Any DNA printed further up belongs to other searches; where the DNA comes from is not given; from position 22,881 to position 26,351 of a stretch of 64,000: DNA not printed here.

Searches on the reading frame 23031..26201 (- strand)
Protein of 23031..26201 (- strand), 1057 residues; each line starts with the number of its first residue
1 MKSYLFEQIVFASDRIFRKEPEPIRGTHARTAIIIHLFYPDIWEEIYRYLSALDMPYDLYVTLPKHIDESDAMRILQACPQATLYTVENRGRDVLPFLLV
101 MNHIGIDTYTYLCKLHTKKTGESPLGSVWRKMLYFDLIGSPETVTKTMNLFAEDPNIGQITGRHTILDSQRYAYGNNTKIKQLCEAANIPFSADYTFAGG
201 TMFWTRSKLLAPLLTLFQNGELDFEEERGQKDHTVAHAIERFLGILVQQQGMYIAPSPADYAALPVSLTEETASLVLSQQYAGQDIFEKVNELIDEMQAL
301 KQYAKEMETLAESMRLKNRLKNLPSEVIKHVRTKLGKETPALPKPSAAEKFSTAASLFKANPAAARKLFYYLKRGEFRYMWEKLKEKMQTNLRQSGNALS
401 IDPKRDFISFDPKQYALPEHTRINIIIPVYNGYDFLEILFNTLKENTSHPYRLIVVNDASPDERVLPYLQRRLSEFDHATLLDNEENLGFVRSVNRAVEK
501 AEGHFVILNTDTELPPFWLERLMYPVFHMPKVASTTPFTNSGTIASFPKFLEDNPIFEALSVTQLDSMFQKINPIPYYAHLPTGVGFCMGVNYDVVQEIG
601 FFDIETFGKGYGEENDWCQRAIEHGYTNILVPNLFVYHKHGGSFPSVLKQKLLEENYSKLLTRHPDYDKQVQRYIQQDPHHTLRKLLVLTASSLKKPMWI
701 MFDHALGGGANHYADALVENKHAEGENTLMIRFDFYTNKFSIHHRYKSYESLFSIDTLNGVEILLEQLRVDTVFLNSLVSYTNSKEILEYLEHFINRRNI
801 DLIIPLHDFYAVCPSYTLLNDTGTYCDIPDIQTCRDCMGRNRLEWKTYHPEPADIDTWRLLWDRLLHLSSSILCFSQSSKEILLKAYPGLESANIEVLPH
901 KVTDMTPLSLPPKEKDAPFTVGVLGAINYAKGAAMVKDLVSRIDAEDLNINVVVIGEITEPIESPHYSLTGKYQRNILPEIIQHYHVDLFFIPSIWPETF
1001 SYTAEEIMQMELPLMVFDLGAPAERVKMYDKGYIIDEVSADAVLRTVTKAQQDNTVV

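Call 16: search_protein_families(library=ncbifam, proteins=[window:23031-26201:-], max_evalue=0.1)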
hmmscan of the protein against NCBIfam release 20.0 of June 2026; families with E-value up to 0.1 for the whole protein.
window:23031-26201:- (1057 aa): 15 families
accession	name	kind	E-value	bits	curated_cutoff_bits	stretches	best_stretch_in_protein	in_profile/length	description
NF007482.0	PRK10073.1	equivalog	3.5e-10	39.4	423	1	420-523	5-107/334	glycosyltransferase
TIGR03965.1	mycofact_glyco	equivalog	3.2e-09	36.2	280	1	412-667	65-310/467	mycofactocin biosynthesis glycosyltransferase MftF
NF041875.1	EPS_EpsD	equivalog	5.3e-07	29.3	370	1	424-693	2-262/325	exopolysaccharide biosynthesis glycosyltransferase EpsD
NF047683.1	TeichurnBiosyTuaG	equivalog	9.2e-06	25.5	400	1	419-519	4-104/252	teichuronic acid biosynthesis protein TuaG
TIGR03937.1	PgaC_IcaA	equivalog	1.1e-05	24.6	422.3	1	414-536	38-160/407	poly-beta-1,6-N-acetyl-D-glucosamine synthase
NF053739.1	GlytfEpsEBac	equivalog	7.3e-05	21.9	450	1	422-507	2-87/265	glycosyltransferase EpsE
TIGR03111.1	glyc2_xrt_Gpos1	hypoth_equivalog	0.00011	21.2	363.95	1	417-507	45-136/439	TIGR03111 family XrtG-associated glycosyltransferase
NF041394.1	GtaseAglG_Halo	equivalog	0.00039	19.8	440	1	430-533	10-114/304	glucosyl-dolichyl phosphate glucuronosyltransferase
TIGR04440.1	glyco_TIGR04440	domain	0.0012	18.7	70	1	424-513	3-92/215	TIGR00180 family glycosyltransferase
TIGR04283.1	glyco_like_mftF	equivalog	0.0014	18.2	182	1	423-522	1-93/221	TIGR04283 family arsenosugar biosynthesis glycosyltransferase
NF012028.0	PRK15484.1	subfamily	0.0041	16.3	618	1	979-1054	267-345/380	lipopolysaccharide N-acetylglucosaminyltransferase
TIGR03088.1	stp2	hypoth_equivalog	0.011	14.8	409.05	1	975-1055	263-340/374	TIGR03088 family PEP-CTERM/XrtA system glycosyltransferase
NF038302.1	EPS_HpsE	equivalog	0.015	14.3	300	1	423-519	3-104/307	hormogonium polysaccharide biosynthesis glycosyltransferase HpsE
NF041876.1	EPS_EpsE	equivalog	0.061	12.5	400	0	986-1054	295-362/389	exopolysaccharide biosynthesis GT4 family glycosyltransferase EpsE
NF047588.1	GlcsyltransPgfSStrep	equivalog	0.062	12.5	500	1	422-522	2-106/308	glycosyltransferase PgfS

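Call 21: search_protein_families(library=pfam, proteins=[window:23031-26201:-], max_evalue=0.001)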
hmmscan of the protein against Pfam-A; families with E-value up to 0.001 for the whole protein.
window:23031-26201:- (1057 aa): 6 families
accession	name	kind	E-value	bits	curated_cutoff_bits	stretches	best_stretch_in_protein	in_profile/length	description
PF05045.17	RgpF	-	6e-38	131.2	25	1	24-251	266-502/503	Rhamnan synthesis protein F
PF00535.33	Glycos_transf_2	-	9.7e-16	58.6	23.3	1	425-599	2-167/168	Glycosyl transferase family 2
PF00534.26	Glycos_transf_1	-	3e-11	43.6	26.4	1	915-1053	12-158/172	Glycosyl transferases group 1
PF13692.12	Glyco_trans_1_4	-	5.1e-07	30.5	27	1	920-1049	3-138/142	Glycosyl transferases group 1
PF13641.12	Glyco_tranf_2_3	-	0.0001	22.8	27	1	423-651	3-224/230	Glycosyltransferase like family 2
PF13632.12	Glyco_trans_2_3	-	0.00064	20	27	0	505-651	2-136/198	Glycosyl transferase family group 2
